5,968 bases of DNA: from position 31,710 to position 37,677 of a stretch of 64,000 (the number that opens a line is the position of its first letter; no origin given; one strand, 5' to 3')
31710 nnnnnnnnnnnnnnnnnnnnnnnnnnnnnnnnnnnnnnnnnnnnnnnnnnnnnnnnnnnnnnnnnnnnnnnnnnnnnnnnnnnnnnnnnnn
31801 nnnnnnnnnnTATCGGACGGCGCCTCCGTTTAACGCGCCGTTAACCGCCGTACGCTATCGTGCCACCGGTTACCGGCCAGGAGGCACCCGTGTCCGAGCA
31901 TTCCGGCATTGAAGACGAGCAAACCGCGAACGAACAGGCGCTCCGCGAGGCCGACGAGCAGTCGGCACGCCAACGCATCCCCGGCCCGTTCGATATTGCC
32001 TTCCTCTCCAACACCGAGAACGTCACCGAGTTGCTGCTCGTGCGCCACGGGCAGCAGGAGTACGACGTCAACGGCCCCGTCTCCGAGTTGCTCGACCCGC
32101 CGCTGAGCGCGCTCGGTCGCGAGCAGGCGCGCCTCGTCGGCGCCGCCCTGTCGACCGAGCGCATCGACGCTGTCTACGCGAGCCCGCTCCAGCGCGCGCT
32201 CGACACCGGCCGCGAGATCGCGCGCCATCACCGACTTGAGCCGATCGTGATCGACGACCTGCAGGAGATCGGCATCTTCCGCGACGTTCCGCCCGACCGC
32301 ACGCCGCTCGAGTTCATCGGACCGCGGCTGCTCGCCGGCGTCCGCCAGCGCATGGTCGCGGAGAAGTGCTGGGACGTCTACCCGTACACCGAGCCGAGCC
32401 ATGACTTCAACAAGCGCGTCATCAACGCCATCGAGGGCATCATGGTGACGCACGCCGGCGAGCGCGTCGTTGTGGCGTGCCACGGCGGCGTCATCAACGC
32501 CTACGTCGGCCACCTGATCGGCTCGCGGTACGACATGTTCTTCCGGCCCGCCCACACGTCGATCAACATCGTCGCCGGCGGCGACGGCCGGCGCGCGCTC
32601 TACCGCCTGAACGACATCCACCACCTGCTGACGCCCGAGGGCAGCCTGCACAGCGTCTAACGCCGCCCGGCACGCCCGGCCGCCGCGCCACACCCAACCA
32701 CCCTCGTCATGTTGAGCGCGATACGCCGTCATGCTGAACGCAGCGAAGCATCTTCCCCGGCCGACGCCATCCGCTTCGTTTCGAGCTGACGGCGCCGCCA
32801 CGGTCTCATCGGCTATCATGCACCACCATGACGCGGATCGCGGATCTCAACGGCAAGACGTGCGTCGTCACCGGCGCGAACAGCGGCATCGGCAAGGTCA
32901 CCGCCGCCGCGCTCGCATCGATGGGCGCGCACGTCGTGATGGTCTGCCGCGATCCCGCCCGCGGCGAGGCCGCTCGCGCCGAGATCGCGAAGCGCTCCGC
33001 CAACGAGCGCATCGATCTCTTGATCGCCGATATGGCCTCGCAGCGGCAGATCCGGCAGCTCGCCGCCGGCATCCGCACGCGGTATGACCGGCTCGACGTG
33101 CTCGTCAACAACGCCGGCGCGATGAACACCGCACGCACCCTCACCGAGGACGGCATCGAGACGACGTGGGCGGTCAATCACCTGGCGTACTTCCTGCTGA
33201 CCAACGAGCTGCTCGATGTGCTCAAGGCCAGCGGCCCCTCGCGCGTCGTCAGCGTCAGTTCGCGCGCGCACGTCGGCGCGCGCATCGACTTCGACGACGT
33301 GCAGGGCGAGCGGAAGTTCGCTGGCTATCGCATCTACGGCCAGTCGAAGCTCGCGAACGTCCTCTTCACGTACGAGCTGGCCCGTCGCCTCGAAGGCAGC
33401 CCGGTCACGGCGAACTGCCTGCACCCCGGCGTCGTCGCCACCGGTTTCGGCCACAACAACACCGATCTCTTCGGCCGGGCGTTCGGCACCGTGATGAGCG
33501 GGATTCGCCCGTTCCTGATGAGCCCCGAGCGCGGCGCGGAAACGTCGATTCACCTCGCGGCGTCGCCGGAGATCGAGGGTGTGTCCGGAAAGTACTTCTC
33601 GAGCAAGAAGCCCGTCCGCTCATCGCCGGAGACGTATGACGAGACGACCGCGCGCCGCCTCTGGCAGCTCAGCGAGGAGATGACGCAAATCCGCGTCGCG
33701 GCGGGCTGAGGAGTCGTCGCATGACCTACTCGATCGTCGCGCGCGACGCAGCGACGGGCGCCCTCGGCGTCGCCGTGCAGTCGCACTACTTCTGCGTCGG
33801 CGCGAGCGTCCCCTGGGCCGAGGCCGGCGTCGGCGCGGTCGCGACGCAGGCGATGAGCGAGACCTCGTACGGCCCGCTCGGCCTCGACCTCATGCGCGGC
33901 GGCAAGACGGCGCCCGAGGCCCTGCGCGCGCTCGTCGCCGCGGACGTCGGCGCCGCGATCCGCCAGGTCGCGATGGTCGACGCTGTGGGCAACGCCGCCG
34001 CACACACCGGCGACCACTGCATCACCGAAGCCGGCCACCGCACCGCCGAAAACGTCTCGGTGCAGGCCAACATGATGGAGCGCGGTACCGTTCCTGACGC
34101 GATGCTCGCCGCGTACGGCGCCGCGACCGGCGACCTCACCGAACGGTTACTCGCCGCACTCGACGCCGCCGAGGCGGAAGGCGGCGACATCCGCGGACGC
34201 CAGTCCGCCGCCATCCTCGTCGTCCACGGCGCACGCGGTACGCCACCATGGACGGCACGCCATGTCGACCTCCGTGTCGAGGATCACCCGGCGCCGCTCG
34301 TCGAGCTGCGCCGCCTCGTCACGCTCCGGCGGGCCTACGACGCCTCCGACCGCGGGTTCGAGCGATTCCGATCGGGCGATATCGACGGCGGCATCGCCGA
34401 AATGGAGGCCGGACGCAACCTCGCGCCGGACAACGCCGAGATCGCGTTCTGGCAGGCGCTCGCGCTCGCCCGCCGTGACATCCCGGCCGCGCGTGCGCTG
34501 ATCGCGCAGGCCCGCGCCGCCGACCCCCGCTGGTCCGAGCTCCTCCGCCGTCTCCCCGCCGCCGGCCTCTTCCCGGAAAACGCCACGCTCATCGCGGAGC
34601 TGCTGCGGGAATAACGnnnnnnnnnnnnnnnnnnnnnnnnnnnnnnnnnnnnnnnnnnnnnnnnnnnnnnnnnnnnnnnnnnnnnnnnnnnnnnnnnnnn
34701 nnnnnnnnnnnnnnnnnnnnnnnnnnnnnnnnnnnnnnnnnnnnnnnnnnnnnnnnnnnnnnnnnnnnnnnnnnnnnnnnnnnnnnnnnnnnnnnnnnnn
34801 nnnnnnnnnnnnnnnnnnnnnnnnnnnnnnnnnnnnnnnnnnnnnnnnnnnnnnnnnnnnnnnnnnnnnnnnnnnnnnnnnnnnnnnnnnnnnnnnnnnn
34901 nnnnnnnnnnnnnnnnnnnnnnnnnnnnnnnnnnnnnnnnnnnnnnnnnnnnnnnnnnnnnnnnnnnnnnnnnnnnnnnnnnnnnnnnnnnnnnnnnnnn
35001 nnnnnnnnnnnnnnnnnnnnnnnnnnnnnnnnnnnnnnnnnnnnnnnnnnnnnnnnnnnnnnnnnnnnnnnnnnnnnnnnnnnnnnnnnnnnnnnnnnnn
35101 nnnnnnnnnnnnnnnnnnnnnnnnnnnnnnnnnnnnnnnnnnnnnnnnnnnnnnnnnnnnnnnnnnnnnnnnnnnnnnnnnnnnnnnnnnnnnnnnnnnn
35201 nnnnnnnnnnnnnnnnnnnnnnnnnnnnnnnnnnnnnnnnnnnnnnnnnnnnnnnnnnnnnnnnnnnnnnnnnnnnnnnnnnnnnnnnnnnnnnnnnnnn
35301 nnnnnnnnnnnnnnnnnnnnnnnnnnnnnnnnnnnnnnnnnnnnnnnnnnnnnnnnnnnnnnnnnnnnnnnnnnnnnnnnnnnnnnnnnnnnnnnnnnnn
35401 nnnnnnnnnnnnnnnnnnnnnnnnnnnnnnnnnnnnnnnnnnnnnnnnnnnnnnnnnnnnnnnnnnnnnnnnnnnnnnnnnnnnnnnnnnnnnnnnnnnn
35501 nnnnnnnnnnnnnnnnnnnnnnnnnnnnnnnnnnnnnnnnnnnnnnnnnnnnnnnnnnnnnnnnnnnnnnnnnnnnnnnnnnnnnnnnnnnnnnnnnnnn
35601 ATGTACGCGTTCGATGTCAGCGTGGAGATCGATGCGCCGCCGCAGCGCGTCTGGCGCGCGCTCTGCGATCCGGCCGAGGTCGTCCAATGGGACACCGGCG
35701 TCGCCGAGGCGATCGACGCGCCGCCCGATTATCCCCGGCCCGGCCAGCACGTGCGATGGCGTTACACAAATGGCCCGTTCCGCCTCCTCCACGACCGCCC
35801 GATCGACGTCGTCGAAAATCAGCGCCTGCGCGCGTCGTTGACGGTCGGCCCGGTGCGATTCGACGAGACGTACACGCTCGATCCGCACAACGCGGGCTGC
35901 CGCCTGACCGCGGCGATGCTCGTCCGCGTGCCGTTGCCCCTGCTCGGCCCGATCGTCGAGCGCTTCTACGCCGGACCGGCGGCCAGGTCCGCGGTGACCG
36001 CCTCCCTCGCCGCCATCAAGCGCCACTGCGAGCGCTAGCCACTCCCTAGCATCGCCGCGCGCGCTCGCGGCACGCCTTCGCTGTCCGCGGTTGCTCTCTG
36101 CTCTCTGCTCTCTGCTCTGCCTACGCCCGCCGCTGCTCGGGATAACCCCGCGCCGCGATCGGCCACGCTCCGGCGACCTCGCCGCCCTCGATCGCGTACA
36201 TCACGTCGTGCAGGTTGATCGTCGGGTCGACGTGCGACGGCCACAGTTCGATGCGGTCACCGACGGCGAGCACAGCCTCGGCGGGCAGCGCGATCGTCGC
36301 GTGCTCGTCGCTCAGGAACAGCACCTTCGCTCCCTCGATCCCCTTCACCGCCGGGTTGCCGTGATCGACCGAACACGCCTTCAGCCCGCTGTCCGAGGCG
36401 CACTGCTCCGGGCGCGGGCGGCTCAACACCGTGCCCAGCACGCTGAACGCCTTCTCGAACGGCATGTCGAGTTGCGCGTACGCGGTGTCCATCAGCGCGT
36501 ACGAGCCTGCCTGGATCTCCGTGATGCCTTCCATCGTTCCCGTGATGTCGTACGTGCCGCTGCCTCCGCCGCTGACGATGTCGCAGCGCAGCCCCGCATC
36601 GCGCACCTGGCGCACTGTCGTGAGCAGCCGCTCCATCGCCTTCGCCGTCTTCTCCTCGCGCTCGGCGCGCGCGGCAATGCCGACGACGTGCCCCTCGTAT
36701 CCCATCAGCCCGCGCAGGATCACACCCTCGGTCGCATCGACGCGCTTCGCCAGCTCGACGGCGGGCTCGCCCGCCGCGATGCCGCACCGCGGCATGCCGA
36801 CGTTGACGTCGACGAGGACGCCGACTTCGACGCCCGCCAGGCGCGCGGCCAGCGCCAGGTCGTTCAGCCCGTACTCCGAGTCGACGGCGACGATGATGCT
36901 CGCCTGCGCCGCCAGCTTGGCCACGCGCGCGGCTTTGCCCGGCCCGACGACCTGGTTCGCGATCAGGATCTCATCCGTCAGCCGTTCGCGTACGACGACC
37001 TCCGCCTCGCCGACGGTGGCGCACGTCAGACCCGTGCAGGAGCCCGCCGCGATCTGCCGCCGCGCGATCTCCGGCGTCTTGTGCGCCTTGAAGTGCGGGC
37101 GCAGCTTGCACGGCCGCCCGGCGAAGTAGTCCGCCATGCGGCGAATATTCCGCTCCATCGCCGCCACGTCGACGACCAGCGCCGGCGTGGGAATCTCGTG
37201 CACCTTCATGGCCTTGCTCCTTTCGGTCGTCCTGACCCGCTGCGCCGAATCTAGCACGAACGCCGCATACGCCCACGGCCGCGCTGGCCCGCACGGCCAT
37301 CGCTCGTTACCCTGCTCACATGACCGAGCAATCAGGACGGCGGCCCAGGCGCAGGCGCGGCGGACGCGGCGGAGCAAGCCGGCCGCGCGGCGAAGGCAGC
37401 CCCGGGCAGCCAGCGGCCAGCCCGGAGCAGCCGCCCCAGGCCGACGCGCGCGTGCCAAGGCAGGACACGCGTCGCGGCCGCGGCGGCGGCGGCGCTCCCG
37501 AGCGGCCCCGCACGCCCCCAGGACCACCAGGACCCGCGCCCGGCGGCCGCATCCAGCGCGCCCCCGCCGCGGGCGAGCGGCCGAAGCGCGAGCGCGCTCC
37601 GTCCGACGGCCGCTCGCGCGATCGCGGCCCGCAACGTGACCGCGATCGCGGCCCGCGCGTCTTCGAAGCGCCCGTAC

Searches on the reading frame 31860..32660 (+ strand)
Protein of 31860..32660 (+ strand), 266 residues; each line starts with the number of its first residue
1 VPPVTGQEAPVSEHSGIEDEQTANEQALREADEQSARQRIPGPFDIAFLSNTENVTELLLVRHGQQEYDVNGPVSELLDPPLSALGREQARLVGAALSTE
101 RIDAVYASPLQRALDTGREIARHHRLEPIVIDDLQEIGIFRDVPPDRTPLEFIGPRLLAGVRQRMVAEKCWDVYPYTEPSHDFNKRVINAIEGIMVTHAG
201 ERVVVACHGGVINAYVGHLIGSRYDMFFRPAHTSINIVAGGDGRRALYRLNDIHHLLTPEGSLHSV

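Call 47: search_protein_families(library=pfam, proteins=[window:31860-32660:+], max_evalue=0.000001)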
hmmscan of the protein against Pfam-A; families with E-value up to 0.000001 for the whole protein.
window:31860-32660:+ (266 aa): 1 family
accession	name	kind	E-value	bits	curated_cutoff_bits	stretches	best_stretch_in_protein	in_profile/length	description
PF00300.27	His_Phos_1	-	6.2e-36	124.3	21.7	1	58-252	1-193/194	Histidine phosphatase superfamily (branch 1)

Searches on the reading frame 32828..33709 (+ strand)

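Call 47: search_protein_families(library=pfam, proteins=[window:32828-33709:+], max_evalue=0.000001)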
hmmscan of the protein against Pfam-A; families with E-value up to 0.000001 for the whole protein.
window:32828-33709:+ (293 aa): 4 families
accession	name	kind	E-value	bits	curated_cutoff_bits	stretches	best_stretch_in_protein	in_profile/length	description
PF00106.31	adh_short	-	1.2e-35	123.2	26.6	1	10-210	1-189/195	short chain dehydrogenase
PF13561.12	adh_short_C2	-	4.8e-25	89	27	1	16-213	1-186/236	Enoyl-(Acyl carrier protein) reductase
PF01370.27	Epimerase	-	2.2e-08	34.3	20.9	1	13-187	2-159/240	NAD dependent epimerase/dehydratase family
PF08659.16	KR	-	1.2e-07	32.2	22.6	1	11-103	2-96/180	KR domain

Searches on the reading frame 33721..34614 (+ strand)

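Call 47: search_protein_families(library=pfam, proteins=[window:33721-34614:+], max_evalue=0.000001)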
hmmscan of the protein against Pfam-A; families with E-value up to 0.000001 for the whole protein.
window:33721-34614:+ (297 aa): 1 family
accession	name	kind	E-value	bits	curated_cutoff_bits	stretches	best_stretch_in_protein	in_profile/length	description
PF06267.17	DUF1028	-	9.5e-70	234.8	26.2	1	2-196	1-193/193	Family of unknown function (DUF1028)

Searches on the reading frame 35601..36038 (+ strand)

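Call 47: search_protein_families(library=pfam, proteins=[window:35601-36038:+], max_evalue=0.000001)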
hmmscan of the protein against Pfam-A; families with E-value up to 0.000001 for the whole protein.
window:35601-36038:+ (145 aa): 3 families
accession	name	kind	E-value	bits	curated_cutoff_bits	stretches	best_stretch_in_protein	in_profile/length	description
PF10604.15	Polyketide_cyc2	-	3.2e-14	53.8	27.4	1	1-144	1-142/142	Polyketide cyclase / dehydrase and lipid transport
PF10698.15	DUF2505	-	3.5e-09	37.4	26.9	0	73-124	89-140/158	Protein of unknown function (DUF2505)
PF08327.17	AHSA1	-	5.3e-08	33.6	22.1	1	11-106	1-96/125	Activator of Hsp90 ATPase homolog 1-like protein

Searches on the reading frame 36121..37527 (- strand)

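Call 47: search_protein_families(library=pfam, proteins=[window:36121-37527:-], max_evalue=0.000001)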
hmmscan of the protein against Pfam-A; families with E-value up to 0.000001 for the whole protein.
window:36121-37527:- (468 aa): 2 families
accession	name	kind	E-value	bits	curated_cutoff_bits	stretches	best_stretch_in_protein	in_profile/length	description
PF01168.26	Ala_racemase_N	-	1.3e-25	90.9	24.1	1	119-344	1-215/220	Alanine racemase, N-terminal domain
PF14031.13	D-ser_dehydrat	-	4.9e-17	62.8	22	1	360-445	1-96/97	Putative serine dehydratase domain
